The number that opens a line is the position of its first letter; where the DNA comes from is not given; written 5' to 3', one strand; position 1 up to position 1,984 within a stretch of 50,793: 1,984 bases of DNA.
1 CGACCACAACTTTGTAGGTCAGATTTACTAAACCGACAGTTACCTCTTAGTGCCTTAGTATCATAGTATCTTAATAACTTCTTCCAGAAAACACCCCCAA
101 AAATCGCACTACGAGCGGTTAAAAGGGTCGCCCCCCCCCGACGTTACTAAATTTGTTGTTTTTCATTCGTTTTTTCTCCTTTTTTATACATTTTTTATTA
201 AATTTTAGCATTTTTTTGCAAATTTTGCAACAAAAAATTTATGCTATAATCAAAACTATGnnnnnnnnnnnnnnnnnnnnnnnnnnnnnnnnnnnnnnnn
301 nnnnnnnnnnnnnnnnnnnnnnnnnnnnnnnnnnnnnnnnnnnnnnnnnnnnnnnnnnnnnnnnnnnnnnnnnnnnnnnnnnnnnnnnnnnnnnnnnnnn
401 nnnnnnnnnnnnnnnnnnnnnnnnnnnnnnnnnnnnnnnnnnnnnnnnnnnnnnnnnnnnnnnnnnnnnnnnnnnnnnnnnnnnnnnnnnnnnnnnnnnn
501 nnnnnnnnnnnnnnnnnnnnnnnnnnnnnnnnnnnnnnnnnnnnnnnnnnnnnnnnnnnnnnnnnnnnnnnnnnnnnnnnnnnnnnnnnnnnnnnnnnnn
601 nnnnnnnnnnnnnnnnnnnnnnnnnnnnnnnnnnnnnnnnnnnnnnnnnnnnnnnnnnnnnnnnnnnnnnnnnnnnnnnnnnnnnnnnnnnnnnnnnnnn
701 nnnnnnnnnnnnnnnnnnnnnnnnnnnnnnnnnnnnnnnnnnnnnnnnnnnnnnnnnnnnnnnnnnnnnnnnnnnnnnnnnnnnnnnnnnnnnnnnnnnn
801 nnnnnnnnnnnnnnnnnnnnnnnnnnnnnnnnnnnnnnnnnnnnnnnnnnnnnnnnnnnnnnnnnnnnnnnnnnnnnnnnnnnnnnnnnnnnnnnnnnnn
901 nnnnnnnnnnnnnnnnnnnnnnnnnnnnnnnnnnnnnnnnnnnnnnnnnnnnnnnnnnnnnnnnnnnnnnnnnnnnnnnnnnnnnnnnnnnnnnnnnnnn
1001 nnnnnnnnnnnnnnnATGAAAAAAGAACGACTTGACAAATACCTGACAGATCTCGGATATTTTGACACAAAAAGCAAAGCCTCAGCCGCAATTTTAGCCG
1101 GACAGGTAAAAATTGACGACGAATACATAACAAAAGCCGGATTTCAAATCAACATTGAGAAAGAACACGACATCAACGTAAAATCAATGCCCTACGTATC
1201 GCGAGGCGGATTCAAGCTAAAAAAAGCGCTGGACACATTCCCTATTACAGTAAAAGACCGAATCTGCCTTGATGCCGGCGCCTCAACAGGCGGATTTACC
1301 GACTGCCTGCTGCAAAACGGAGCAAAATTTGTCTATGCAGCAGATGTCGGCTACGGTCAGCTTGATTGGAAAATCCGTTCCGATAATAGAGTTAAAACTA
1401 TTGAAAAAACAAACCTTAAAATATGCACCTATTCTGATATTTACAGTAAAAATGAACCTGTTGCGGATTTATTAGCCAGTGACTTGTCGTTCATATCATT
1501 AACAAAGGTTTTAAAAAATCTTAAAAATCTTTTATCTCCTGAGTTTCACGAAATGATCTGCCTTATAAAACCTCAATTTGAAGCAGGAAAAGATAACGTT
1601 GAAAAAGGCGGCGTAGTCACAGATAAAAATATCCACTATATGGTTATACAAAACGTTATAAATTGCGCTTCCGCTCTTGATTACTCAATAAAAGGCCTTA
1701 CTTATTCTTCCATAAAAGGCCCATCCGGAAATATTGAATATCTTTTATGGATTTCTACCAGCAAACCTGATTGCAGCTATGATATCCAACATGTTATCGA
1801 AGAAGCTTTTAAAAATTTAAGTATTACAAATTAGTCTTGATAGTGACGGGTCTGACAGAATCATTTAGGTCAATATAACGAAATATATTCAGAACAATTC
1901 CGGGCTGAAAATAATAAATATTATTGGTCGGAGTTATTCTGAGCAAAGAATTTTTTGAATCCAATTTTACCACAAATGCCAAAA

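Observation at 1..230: Second G9 cassette at the left edge: promoter, SD and ATG, 15-codon stop as written, open to the contig edge with G10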

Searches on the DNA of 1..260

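Call 11: search_rna_families(source=window, start=1, end=260, threshold=evalue, max_evalue=10, show_alignments=3)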
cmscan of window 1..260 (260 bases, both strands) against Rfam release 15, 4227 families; matches with E-value up to 10: 5.
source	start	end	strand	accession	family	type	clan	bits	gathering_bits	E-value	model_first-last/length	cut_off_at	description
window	116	188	-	RF01171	snoR4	Gene; snRNA; snoRNA; CD-box;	-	17.2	60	5.5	1-80/80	no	Small nucleolar RNA snoR4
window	195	247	-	RF01726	SAM-II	Cis-reg; riboswitch;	-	16.8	44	0.82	1-60/60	no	SAM-II riboswitch aptamer (SAM-II long loop)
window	164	190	-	RF02980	freshwater-2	Cis-reg;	-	14.4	49.9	7.2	1-84/84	no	freshwater-2 RNA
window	118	167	-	RF00336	snoJ26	Gene; snRNA; snoRNA; CD-box;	-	14.1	50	8.9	1-147/147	no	Small nucleolar RNA J26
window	207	260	+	RF02933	ARRPOF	Gene; sRNA;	-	9.5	127.2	4.4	1-54/256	3'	ARRPOF RNA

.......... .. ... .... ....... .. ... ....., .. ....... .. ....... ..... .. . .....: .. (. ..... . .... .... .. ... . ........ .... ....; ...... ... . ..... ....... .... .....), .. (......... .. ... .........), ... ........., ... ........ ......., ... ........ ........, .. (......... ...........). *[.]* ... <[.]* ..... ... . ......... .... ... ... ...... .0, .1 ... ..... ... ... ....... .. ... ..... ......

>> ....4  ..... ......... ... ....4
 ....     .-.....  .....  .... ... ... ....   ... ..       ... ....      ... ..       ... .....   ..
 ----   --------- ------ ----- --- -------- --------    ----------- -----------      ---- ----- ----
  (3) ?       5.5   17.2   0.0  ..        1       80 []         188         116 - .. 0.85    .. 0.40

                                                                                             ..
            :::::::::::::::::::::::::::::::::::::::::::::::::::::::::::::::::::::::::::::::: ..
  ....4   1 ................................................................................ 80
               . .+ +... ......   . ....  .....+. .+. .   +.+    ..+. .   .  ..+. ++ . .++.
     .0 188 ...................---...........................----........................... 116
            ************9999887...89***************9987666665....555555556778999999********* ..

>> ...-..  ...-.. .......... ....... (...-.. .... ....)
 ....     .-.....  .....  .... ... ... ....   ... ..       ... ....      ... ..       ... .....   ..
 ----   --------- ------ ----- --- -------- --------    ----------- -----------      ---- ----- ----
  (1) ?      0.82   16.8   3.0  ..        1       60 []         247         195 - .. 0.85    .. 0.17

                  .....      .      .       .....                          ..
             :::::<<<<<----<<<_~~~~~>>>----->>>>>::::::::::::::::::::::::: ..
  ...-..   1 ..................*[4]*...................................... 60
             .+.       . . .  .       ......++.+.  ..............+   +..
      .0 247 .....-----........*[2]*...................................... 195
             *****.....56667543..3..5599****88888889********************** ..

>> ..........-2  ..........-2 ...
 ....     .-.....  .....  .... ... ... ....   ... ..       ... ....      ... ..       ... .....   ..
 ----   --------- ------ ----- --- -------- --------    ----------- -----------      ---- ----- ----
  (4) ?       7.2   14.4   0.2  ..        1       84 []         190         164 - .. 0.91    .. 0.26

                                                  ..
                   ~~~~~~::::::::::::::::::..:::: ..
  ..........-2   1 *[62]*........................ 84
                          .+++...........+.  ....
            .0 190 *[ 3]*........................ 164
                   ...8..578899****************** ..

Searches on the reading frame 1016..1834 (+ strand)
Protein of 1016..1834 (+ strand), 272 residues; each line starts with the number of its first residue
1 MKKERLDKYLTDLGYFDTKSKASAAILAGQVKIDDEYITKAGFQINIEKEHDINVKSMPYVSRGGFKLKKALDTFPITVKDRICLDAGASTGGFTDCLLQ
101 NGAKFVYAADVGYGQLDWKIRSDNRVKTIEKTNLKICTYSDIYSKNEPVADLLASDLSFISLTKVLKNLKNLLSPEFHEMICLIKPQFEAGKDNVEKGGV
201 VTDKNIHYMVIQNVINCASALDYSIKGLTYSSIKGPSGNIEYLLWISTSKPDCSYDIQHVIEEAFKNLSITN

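Call 15: find_encoding_contigs(protein=window:1016-1834:+, flank=10000, max_places=10)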
Protein window:1016-1834:+ (272 aa): 16 contigs read that carry it; 10 places shown.
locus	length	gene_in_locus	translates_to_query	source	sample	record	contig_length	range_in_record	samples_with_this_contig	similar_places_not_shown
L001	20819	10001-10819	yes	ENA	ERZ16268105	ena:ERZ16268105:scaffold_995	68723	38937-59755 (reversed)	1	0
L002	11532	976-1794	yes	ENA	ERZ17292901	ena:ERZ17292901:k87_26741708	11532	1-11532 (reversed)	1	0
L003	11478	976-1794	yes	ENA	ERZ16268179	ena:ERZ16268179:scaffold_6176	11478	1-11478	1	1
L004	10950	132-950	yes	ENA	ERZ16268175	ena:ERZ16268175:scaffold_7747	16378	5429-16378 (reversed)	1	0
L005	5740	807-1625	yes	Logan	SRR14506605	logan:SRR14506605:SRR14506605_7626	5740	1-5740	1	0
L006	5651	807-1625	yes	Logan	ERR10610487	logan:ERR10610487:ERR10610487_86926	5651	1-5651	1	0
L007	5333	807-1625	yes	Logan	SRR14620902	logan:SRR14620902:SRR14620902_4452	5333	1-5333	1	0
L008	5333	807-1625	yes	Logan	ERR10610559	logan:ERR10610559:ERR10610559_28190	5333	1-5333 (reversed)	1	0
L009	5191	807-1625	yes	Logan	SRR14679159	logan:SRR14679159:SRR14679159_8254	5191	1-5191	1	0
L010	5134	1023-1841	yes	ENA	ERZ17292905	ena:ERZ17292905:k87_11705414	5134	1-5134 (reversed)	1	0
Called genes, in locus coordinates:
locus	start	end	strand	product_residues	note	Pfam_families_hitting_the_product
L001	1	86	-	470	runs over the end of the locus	PF01743:PolyA_pol, PF12627:PolyA_pol_RNAbd, PF01966:HD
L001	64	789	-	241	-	PF20260:PUA_4, PF04452:Methyltrans_RNA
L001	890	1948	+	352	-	PF09989:DUF2229, PF06050:HGD-D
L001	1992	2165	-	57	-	PF01165:Ribosomal_S21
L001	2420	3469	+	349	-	PF07963:N_methyl (weak)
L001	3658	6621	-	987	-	PF12419:DUF3670, PF04851:ResIII, PF00176:SNF2-rel_dom, PF00270:DEAD (faint), PF00271:Helicase_C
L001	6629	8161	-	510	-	PF01676:Metalloenzyme, PF06415:iPGM_N, PF01663:Phosphodiest (weak)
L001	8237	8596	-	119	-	PF20318:DUF6613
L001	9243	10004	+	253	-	PF01026:TatD_DNase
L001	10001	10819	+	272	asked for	PF01479:S4 (weak), PF01728:FtsJ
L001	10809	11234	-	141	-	-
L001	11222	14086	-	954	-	PF02739:5_3_exonuc_N, PF01367:5_3_exonuc, PF01612:DNA_pol_A_exo1, PF22619:DNA_polI_exo1, PF00476:DNA_pol_A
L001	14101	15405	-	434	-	PF06689:zf-C4_ClpX, PF00493:MCM (faint), PF01078:Mg_chelatase (faint), PF05496:RuvB_N (weak), PF00004:AAA, PF07724:AAA_2, PF07728:AAA_5 (weak), PF10431:ClpB_D2-small, +1 more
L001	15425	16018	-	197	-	PF00574:CLP_protease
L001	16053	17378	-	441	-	PF05697:Trigger_N, PF00254:FKBP_C, PF05698:Trigger_C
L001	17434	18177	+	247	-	PF04028:DUF374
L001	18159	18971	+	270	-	PF00795:CN_hydrolase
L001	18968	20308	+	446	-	PF02113:Peptidase_S13, PF13354:Beta-lactamase2 (faint)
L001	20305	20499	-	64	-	-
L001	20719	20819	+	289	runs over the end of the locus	PF00535:Glycos_transf_2, PF10111:Glyco_tranf_2_2 (faint)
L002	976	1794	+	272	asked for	PF01479:S4 (weak), PF01728:FtsJ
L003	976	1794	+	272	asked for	PF01479:S4 (weak), PF01728:FtsJ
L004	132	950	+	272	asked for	PF01479:S4 (weak), PF01728:FtsJ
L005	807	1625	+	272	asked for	PF01479:S4 (weak), PF01728:FtsJ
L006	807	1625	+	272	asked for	PF01479:S4 (weak), PF01728:FtsJ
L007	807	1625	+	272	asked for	PF01479:S4 (weak), PF01728:FtsJ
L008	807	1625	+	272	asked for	PF01479:S4 (weak), PF01728:FtsJ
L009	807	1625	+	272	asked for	PF01479:S4 (weak), PF01728:FtsJ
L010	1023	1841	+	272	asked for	PF01479:S4 (weak), PF01728:FtsJ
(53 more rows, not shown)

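Call 57: find_homologous_proteins(query=L001:6629-8161:-, max_evalue=1e-150)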
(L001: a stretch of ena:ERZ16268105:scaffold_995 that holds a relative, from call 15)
Query L001:6629-8161:- (510 aa): 6979 proteins with E <= 1e-150 among 8000 candidates; the best 120 are listed.
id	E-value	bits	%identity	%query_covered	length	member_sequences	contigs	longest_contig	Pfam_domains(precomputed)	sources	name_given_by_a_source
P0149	0.0e+0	1051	86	100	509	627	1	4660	PF06415.19,PF01676.24,PF01663.28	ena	-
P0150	0.0e+0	1037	85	100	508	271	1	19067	PF06415.19,PF01676.24,PF01663.28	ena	-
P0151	0.0e+0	1033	85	100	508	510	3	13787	PF06415.19,PF01676.24,PF01663.28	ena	-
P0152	0.0e+0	1032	87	100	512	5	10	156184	PF06415.19,PF01676.24,PF01663.28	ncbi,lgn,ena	-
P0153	0.0e+0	1032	85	100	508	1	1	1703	PF06415.19,PF01676.24,PF01663.28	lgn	-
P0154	0.0e+0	1031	85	100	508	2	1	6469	PF06415.19,PF01676.24,PF01663.28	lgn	-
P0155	0.0e+0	1031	85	100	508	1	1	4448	PF06415.19,PF01676.24,PF01663.28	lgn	-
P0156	0.0e+0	1028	84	100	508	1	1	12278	PF06415.19,PF01676.24,PF01663.28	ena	-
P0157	0.0e+0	1028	84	100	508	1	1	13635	PF06415.19,PF01676.24,PF01663.28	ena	-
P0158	0.0e+0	1027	84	100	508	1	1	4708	PF06415.19,PF01676.24,PF01663.28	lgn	-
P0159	0.0e+0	1027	84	100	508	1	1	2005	PF06415.19,PF01676.24,PF01663.28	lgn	-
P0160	0.0e+0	1026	84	100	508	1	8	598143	PF06415.19,PF01676.24,PF01663.28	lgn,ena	-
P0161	0.0e+0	1026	84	100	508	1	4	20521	PF06415.19,PF01676.24,PF01663.28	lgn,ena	-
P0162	0.0e+0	1026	84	100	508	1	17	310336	PF06415.19,PF01676.24,PF01663.28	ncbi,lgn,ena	-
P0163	0.0e+0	1026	84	100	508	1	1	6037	PF06415.19,PF01676.24,PF01663.28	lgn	-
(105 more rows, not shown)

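Call 58: find_encoding_contigs(protein=P0152, flank=3000, max_places=8)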
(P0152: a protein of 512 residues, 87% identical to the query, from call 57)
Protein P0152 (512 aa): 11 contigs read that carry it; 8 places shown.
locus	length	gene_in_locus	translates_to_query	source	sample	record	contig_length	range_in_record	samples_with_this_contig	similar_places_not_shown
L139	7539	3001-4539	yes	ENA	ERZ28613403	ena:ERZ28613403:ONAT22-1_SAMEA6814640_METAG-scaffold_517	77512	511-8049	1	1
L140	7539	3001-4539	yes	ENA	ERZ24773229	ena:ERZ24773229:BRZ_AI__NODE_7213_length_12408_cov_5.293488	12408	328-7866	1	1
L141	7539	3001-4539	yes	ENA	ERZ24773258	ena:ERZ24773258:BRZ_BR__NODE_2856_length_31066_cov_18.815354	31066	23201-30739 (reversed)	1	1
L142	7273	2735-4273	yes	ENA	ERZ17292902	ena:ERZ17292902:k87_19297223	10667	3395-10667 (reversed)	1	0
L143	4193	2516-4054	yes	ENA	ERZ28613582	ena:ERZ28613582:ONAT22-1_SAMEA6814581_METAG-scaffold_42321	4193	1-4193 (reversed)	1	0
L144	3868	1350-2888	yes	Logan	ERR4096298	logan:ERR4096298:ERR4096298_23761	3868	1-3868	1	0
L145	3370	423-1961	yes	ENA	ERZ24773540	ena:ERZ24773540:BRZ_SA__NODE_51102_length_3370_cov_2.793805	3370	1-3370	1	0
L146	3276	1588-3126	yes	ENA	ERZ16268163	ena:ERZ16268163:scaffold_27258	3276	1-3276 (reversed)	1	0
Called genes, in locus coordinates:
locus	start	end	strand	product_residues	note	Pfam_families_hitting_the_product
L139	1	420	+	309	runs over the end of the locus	?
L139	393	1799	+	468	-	PF01979:Amidohydro_1, PF07969:Amidohydro_3 (weak)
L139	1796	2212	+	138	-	PF01894:YjbQ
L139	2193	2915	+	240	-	PF20318:DUF6613 (faint)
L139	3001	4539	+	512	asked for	PF01676:Metalloenzyme, PF06415:iPGM_N, PF01663:Phosphodiest (faint)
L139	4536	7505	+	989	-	PF12419:DUF3670, PF04851:ResIII, PF00176:SNF2-rel_dom, PF00270:DEAD (faint), PF00271:Helicase_C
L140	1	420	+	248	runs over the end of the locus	?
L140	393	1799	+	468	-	PF01979:Amidohydro_1, PF07969:Amidohydro_3 (weak)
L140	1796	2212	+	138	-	PF01894:YjbQ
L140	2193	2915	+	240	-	PF20318:DUF6613 (faint)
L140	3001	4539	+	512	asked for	PF01676:Metalloenzyme, PF06415:iPGM_N, PF01663:Phosphodiest (faint)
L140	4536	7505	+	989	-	PF12419:DUF3670, PF04851:ResIII, PF00176:SNF2-rel_dom, PF00270:DEAD (faint), PF00271:Helicase_C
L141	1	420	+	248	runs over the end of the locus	?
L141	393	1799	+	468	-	PF01979:Amidohydro_1, PF07969:Amidohydro_3 (weak)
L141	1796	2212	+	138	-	PF01894:YjbQ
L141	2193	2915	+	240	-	PF20318:DUF6613 (faint)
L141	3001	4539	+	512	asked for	PF01676:Metalloenzyme, PF06415:iPGM_N, PF01663:Phosphodiest (faint)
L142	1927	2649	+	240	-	PF20318:DUF6613 (faint)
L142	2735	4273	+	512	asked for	PF01676:Metalloenzyme, PF06415:iPGM_N, PF01663:Phosphodiest (faint)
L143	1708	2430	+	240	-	PF20318:DUF6613 (faint)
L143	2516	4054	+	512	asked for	PF01676:Metalloenzyme, PF06415:iPGM_N, PF01663:Phosphodiest (faint)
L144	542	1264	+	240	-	PF20318:DUF6613 (faint)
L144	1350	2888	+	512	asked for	PF01676:Metalloenzyme, PF06415:iPGM_N, PF01663:Phosphodiest (faint)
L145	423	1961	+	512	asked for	PF01676:Metalloenzyme, PF06415:iPGM_N, PF01663:Phosphodiest (faint)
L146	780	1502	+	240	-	PF20318:DUF6613 (faint)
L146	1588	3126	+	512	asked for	PF01676:Metalloenzyme, PF06415:iPGM_N, PF01663:Phosphodiest (faint)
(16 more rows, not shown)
